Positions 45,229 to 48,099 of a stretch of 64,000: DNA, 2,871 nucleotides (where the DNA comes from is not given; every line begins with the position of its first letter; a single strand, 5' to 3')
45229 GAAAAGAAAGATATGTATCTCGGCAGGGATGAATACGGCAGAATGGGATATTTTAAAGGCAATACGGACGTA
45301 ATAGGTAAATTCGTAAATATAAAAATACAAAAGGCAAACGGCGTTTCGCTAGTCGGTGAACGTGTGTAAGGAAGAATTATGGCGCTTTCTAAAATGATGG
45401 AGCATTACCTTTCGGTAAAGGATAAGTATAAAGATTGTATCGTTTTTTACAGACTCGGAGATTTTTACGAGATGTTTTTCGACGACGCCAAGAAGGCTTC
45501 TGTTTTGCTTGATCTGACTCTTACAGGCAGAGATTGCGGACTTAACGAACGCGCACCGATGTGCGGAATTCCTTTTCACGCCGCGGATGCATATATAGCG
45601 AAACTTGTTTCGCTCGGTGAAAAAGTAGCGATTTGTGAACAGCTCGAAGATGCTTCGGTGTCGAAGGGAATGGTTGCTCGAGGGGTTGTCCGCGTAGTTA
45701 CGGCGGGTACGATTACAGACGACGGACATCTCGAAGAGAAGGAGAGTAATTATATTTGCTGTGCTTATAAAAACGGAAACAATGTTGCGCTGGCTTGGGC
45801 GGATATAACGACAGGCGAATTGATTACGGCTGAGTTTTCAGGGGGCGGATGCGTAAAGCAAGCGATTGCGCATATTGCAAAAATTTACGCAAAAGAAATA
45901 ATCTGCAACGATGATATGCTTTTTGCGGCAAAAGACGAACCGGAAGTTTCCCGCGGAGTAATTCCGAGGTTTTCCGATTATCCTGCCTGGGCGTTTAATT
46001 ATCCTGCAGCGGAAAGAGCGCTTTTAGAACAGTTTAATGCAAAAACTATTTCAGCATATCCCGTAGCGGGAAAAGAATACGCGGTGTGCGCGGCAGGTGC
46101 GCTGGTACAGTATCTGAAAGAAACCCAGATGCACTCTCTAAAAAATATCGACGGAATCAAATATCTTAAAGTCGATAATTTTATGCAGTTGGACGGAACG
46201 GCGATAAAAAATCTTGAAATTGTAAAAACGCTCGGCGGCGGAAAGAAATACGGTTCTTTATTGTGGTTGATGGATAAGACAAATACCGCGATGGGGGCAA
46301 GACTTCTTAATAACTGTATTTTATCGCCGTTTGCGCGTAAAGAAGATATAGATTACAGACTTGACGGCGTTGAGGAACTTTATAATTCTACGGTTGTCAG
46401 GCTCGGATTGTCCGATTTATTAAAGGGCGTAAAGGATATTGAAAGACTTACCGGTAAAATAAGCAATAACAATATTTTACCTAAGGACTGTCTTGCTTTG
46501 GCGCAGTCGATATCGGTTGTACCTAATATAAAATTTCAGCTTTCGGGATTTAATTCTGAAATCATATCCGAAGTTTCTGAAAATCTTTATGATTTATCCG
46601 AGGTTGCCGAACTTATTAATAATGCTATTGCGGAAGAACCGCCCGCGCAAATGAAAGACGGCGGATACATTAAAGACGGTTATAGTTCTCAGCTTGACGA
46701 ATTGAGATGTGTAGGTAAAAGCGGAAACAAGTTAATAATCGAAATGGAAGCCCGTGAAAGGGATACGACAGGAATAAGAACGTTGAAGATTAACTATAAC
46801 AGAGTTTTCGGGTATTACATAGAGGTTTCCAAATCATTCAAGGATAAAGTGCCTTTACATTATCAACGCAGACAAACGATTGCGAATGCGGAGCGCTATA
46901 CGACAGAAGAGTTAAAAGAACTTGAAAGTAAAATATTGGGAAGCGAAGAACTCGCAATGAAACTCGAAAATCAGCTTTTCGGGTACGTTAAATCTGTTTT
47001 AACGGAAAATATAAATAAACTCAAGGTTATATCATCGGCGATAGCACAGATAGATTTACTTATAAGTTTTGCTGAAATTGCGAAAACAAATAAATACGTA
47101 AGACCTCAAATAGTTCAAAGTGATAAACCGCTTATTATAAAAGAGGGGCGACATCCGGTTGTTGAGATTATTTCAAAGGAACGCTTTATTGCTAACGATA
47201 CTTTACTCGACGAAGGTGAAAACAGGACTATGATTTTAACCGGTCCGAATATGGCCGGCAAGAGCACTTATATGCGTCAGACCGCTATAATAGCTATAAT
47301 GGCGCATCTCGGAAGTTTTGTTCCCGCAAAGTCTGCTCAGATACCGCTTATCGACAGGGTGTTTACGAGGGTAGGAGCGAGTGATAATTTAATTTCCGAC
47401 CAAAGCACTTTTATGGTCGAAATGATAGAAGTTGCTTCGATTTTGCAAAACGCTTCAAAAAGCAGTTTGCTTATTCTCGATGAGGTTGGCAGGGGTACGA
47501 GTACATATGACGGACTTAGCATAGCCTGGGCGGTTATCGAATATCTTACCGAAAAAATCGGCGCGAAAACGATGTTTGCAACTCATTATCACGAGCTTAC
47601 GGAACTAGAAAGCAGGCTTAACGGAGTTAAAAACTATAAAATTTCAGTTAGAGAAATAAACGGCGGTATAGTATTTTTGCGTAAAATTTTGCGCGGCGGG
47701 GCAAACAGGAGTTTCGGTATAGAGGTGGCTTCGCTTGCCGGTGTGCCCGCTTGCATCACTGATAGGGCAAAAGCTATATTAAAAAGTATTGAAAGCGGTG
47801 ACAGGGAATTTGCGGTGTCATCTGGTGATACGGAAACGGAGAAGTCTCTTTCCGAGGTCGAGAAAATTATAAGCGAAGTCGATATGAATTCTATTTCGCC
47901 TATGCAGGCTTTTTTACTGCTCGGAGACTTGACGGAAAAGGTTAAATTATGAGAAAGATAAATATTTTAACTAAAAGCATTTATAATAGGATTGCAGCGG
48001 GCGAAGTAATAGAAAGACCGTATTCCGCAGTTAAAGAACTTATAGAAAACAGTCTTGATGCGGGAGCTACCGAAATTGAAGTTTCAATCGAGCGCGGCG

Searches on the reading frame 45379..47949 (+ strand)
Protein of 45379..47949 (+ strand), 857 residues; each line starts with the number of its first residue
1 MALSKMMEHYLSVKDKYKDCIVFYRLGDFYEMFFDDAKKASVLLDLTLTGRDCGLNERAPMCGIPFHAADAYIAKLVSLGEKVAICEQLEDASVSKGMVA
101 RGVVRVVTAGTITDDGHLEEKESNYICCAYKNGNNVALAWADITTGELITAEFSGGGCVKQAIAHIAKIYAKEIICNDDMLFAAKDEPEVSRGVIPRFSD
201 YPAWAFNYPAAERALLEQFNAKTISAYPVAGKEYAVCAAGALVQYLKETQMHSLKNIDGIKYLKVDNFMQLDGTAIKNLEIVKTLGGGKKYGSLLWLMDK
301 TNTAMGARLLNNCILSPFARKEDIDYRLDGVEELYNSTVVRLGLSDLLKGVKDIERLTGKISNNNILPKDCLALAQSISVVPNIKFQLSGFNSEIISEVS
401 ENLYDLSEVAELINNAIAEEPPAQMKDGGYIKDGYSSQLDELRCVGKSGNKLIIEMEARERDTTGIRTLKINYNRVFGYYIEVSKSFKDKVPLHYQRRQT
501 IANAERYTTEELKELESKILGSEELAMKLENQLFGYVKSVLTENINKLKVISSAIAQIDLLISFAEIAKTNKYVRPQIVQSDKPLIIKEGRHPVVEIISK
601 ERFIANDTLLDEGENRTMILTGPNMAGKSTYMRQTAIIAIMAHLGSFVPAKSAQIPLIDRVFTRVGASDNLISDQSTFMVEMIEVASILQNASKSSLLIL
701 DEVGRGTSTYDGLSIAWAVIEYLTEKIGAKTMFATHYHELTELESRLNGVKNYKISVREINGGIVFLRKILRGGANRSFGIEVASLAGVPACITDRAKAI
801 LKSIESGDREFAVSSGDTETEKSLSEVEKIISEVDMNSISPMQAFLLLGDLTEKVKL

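Call 59: search_protein_families(library=pfam, proteins=[window:45379-47949:+], max_evalue=0.00001)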
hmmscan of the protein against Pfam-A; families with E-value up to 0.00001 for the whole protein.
window:45379-47949:+ (857 aa): 5 families
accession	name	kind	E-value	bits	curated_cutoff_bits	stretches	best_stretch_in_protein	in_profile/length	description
PF00488.27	MutS_V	-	2.7e-83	279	30.2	1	618-805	1-188/188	MutS domain V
PF05192.23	MutS_III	-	5.7e-44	151.2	34.1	1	275-565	2-194/194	MutS domain III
PF01624.25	MutS_I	-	1.6e-39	135.1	20.6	1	6-115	3-112/113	MutS domain I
PF05190.23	MutS_IV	-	7e-26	90.8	22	1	434-524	1-91/92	MutS family domain IV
PF05188.22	MutS_II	-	5e-24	85.6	25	1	124-258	1-133/133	MutS domain II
